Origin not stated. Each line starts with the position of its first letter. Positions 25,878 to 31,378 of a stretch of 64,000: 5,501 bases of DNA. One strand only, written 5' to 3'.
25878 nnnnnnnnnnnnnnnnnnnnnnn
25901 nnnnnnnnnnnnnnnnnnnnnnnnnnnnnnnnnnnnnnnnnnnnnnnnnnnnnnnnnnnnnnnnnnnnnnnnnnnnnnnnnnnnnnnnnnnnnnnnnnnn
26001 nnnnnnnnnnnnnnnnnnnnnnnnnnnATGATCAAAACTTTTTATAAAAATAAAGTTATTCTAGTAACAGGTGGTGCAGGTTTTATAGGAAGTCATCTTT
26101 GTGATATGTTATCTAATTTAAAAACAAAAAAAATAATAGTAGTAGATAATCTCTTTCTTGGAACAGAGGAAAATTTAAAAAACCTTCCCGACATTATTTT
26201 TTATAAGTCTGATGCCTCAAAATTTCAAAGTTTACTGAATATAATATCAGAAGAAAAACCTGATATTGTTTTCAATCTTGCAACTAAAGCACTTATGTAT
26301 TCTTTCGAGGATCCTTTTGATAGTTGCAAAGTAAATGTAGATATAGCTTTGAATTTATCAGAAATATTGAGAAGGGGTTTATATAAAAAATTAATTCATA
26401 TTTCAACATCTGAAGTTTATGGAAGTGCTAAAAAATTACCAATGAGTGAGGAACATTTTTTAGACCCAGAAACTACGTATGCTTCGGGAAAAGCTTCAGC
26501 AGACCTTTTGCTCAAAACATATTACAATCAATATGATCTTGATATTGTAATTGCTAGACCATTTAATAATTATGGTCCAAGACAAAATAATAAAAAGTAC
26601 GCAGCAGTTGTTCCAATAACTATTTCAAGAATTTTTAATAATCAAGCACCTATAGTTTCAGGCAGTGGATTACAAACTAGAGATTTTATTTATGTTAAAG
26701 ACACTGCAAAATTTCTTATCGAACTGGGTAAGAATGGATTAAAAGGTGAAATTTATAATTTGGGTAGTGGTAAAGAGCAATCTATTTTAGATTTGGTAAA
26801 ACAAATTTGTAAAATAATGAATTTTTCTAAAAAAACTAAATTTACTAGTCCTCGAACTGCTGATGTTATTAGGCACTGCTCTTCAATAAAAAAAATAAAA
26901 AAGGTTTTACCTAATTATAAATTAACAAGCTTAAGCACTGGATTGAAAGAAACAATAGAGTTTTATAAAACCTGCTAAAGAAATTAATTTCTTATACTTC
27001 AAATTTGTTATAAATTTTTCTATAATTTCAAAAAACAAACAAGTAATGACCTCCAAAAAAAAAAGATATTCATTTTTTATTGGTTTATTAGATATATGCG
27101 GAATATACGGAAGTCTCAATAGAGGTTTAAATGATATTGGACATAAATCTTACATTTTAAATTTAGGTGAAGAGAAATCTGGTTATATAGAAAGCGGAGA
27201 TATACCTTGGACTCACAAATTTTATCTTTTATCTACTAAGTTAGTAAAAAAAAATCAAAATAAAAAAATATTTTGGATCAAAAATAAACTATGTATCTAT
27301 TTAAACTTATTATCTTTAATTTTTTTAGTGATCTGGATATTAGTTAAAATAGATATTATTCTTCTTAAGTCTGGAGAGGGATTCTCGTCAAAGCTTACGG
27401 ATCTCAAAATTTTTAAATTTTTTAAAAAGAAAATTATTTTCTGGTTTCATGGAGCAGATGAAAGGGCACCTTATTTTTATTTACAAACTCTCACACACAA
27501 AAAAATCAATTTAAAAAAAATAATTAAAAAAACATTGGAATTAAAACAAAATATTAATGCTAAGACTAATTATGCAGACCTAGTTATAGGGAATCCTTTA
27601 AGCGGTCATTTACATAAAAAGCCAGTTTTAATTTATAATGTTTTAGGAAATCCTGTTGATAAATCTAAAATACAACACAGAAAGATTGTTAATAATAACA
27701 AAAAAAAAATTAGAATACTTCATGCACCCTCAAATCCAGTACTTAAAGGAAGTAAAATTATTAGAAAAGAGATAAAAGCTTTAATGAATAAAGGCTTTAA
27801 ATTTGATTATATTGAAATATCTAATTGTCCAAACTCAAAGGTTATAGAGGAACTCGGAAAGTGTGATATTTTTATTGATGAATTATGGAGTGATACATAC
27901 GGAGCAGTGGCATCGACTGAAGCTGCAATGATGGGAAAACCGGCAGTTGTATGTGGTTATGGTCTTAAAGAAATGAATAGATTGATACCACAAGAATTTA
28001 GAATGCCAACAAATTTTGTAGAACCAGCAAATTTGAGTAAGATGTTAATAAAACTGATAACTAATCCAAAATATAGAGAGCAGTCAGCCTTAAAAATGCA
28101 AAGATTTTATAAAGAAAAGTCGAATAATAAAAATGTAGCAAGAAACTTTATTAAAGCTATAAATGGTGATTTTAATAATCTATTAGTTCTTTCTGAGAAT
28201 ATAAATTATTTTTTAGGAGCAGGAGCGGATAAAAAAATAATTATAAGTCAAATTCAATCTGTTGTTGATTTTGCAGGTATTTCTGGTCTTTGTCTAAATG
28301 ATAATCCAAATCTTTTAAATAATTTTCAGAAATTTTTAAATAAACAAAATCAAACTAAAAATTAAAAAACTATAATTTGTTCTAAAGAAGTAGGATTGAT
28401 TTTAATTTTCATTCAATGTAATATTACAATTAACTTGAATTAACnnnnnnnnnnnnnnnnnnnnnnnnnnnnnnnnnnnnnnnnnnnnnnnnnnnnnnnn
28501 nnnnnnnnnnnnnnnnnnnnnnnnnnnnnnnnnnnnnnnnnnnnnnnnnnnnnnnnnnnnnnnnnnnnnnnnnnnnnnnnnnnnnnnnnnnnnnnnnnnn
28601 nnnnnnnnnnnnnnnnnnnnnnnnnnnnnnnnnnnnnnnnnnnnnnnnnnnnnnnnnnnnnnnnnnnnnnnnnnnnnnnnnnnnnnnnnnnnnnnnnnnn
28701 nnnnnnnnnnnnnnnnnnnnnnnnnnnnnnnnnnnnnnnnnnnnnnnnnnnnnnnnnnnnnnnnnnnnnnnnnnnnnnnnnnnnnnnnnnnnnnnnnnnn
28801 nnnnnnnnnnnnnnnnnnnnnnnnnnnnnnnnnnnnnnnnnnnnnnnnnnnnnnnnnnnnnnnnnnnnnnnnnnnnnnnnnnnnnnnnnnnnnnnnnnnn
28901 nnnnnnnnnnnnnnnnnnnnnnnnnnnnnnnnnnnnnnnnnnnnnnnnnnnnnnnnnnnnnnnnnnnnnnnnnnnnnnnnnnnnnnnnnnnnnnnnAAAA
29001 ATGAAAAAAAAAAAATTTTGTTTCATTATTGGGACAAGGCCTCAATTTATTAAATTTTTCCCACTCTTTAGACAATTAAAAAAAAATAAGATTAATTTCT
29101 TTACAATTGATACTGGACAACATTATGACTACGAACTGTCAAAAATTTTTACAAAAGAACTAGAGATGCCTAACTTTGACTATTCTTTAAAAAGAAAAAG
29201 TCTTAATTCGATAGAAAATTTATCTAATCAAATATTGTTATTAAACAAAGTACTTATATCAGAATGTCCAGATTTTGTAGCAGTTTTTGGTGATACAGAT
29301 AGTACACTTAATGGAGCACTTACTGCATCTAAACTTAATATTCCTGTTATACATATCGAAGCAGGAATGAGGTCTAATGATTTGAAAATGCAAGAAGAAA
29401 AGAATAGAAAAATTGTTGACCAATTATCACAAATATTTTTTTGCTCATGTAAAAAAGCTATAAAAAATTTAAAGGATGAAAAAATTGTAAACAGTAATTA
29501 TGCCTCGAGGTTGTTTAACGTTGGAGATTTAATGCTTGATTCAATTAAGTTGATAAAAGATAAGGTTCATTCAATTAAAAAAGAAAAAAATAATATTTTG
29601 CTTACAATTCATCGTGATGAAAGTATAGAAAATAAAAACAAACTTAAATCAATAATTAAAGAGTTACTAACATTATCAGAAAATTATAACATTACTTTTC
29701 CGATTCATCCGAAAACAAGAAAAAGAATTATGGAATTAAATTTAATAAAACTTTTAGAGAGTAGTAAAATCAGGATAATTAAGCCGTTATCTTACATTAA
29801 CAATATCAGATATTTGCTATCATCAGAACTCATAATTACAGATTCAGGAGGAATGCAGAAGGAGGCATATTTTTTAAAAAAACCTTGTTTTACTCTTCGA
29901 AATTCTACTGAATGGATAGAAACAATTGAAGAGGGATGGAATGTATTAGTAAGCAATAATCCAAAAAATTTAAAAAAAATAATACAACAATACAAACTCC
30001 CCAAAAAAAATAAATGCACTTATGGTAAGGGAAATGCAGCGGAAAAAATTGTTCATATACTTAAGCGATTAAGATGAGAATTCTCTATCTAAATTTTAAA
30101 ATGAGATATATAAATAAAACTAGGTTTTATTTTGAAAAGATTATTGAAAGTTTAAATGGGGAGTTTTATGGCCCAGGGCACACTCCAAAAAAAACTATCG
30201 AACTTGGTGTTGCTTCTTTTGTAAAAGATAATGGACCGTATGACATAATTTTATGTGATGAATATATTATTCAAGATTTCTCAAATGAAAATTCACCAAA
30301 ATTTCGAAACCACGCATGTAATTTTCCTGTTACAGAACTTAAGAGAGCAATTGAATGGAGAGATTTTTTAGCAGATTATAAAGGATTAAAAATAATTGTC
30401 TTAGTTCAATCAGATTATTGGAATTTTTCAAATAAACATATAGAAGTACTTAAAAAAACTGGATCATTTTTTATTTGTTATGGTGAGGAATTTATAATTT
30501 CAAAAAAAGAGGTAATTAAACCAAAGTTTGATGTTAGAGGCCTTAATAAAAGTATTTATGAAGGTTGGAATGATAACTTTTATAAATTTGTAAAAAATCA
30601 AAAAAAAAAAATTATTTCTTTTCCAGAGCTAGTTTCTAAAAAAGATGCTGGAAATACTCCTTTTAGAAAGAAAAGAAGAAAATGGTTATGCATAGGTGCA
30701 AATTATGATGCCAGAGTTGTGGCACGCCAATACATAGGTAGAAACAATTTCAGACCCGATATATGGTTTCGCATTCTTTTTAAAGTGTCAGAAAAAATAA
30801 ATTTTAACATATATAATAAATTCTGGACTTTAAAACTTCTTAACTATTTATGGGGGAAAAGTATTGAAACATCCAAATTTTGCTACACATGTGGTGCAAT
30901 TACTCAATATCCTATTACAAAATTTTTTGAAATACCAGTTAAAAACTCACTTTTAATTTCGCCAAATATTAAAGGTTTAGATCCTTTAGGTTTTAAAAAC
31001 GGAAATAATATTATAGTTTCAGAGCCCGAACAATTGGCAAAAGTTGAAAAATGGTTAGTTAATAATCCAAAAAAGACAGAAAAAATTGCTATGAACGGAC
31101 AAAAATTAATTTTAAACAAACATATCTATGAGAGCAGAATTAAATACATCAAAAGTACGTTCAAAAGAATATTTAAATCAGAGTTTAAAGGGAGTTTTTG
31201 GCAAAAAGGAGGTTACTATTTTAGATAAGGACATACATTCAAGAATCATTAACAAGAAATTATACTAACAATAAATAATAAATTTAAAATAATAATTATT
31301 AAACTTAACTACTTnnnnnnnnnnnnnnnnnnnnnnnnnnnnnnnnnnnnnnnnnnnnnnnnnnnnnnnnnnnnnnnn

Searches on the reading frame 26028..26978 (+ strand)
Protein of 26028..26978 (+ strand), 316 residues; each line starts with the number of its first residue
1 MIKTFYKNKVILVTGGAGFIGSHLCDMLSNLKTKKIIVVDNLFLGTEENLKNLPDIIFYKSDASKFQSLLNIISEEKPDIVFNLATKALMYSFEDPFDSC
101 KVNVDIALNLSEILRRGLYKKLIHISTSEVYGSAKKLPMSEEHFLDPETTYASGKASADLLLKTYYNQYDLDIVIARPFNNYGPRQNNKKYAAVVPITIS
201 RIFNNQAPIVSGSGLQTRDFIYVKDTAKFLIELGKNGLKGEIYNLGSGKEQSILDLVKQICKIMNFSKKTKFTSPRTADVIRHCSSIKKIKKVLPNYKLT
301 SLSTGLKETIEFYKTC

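Call 56: search_protein_families(library=pfam, proteins=[window:26028-26978:+], max_evalue=0.00001)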
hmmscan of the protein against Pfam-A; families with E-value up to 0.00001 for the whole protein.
window:26028-26978:+ (316 aa): 6 families
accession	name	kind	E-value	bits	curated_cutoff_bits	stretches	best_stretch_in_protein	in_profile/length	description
PF01370.27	Epimerase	-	7.7e-52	176.5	20.9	1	11-246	1-240/240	NAD dependent epimerase/dehydratase family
PF16363.11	GDP_Man_Dehyd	-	1.2e-49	170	27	1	12-307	1-330/332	GDP-mannose 4,6 dehydratase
PF02719.21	Polysacc_synt_2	-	5.2e-14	52.5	20.2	1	11-270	1-253/293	Polysaccharide biosynthesis protein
PF01073.25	3Beta_HSD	-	1.1e-11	44.8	22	1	12-229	1-224/280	3-beta hydroxysteroid dehydrogenase/isomerase family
PF04321.23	RmlD_sub_bind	-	1.2e-10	41.4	27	1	11-188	3-158/287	RmlD substrate binding domain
PF07993.18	NAD_binding_4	-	5.3e-06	26.2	20.1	0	79-178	90-204/258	Male sterility protein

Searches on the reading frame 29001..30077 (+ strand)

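Call 56: search_protein_families(library=pfam, proteins=[window:29001-30077:+], max_evalue=0.00001)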
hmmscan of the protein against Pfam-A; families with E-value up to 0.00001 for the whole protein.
window:29001-30077:+ (358 aa): 1 family
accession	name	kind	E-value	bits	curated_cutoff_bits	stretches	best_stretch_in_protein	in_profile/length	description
PF02350.25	Epimerase_2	-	5.6e-84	282.4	30.6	1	27-355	4-347/347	UDP-N-acetylglucosamine 2-epimerase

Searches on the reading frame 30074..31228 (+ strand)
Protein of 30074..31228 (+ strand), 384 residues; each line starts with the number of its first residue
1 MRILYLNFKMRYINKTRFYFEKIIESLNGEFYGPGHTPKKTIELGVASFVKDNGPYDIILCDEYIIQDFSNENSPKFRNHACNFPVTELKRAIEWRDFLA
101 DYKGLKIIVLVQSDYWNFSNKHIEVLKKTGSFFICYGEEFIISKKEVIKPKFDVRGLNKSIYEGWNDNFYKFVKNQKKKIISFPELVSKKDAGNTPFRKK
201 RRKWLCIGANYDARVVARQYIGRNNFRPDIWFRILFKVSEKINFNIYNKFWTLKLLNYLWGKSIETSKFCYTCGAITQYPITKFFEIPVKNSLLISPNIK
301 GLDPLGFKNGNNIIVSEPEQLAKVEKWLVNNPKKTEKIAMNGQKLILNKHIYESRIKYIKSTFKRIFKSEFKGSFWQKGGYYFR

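Call 56: search_protein_families(library=pfam, proteins=[window:30074-31228:+], max_evalue=0.00001)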
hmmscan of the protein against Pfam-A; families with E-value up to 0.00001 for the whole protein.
window:30074-31228:+ (384 aa): 1 family
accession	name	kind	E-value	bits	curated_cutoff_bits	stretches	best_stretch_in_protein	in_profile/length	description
PF13524.12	Glyco_trans_1_2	-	9.4e-07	29.3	25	1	278-359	61-142/144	Glycosyl transferase-like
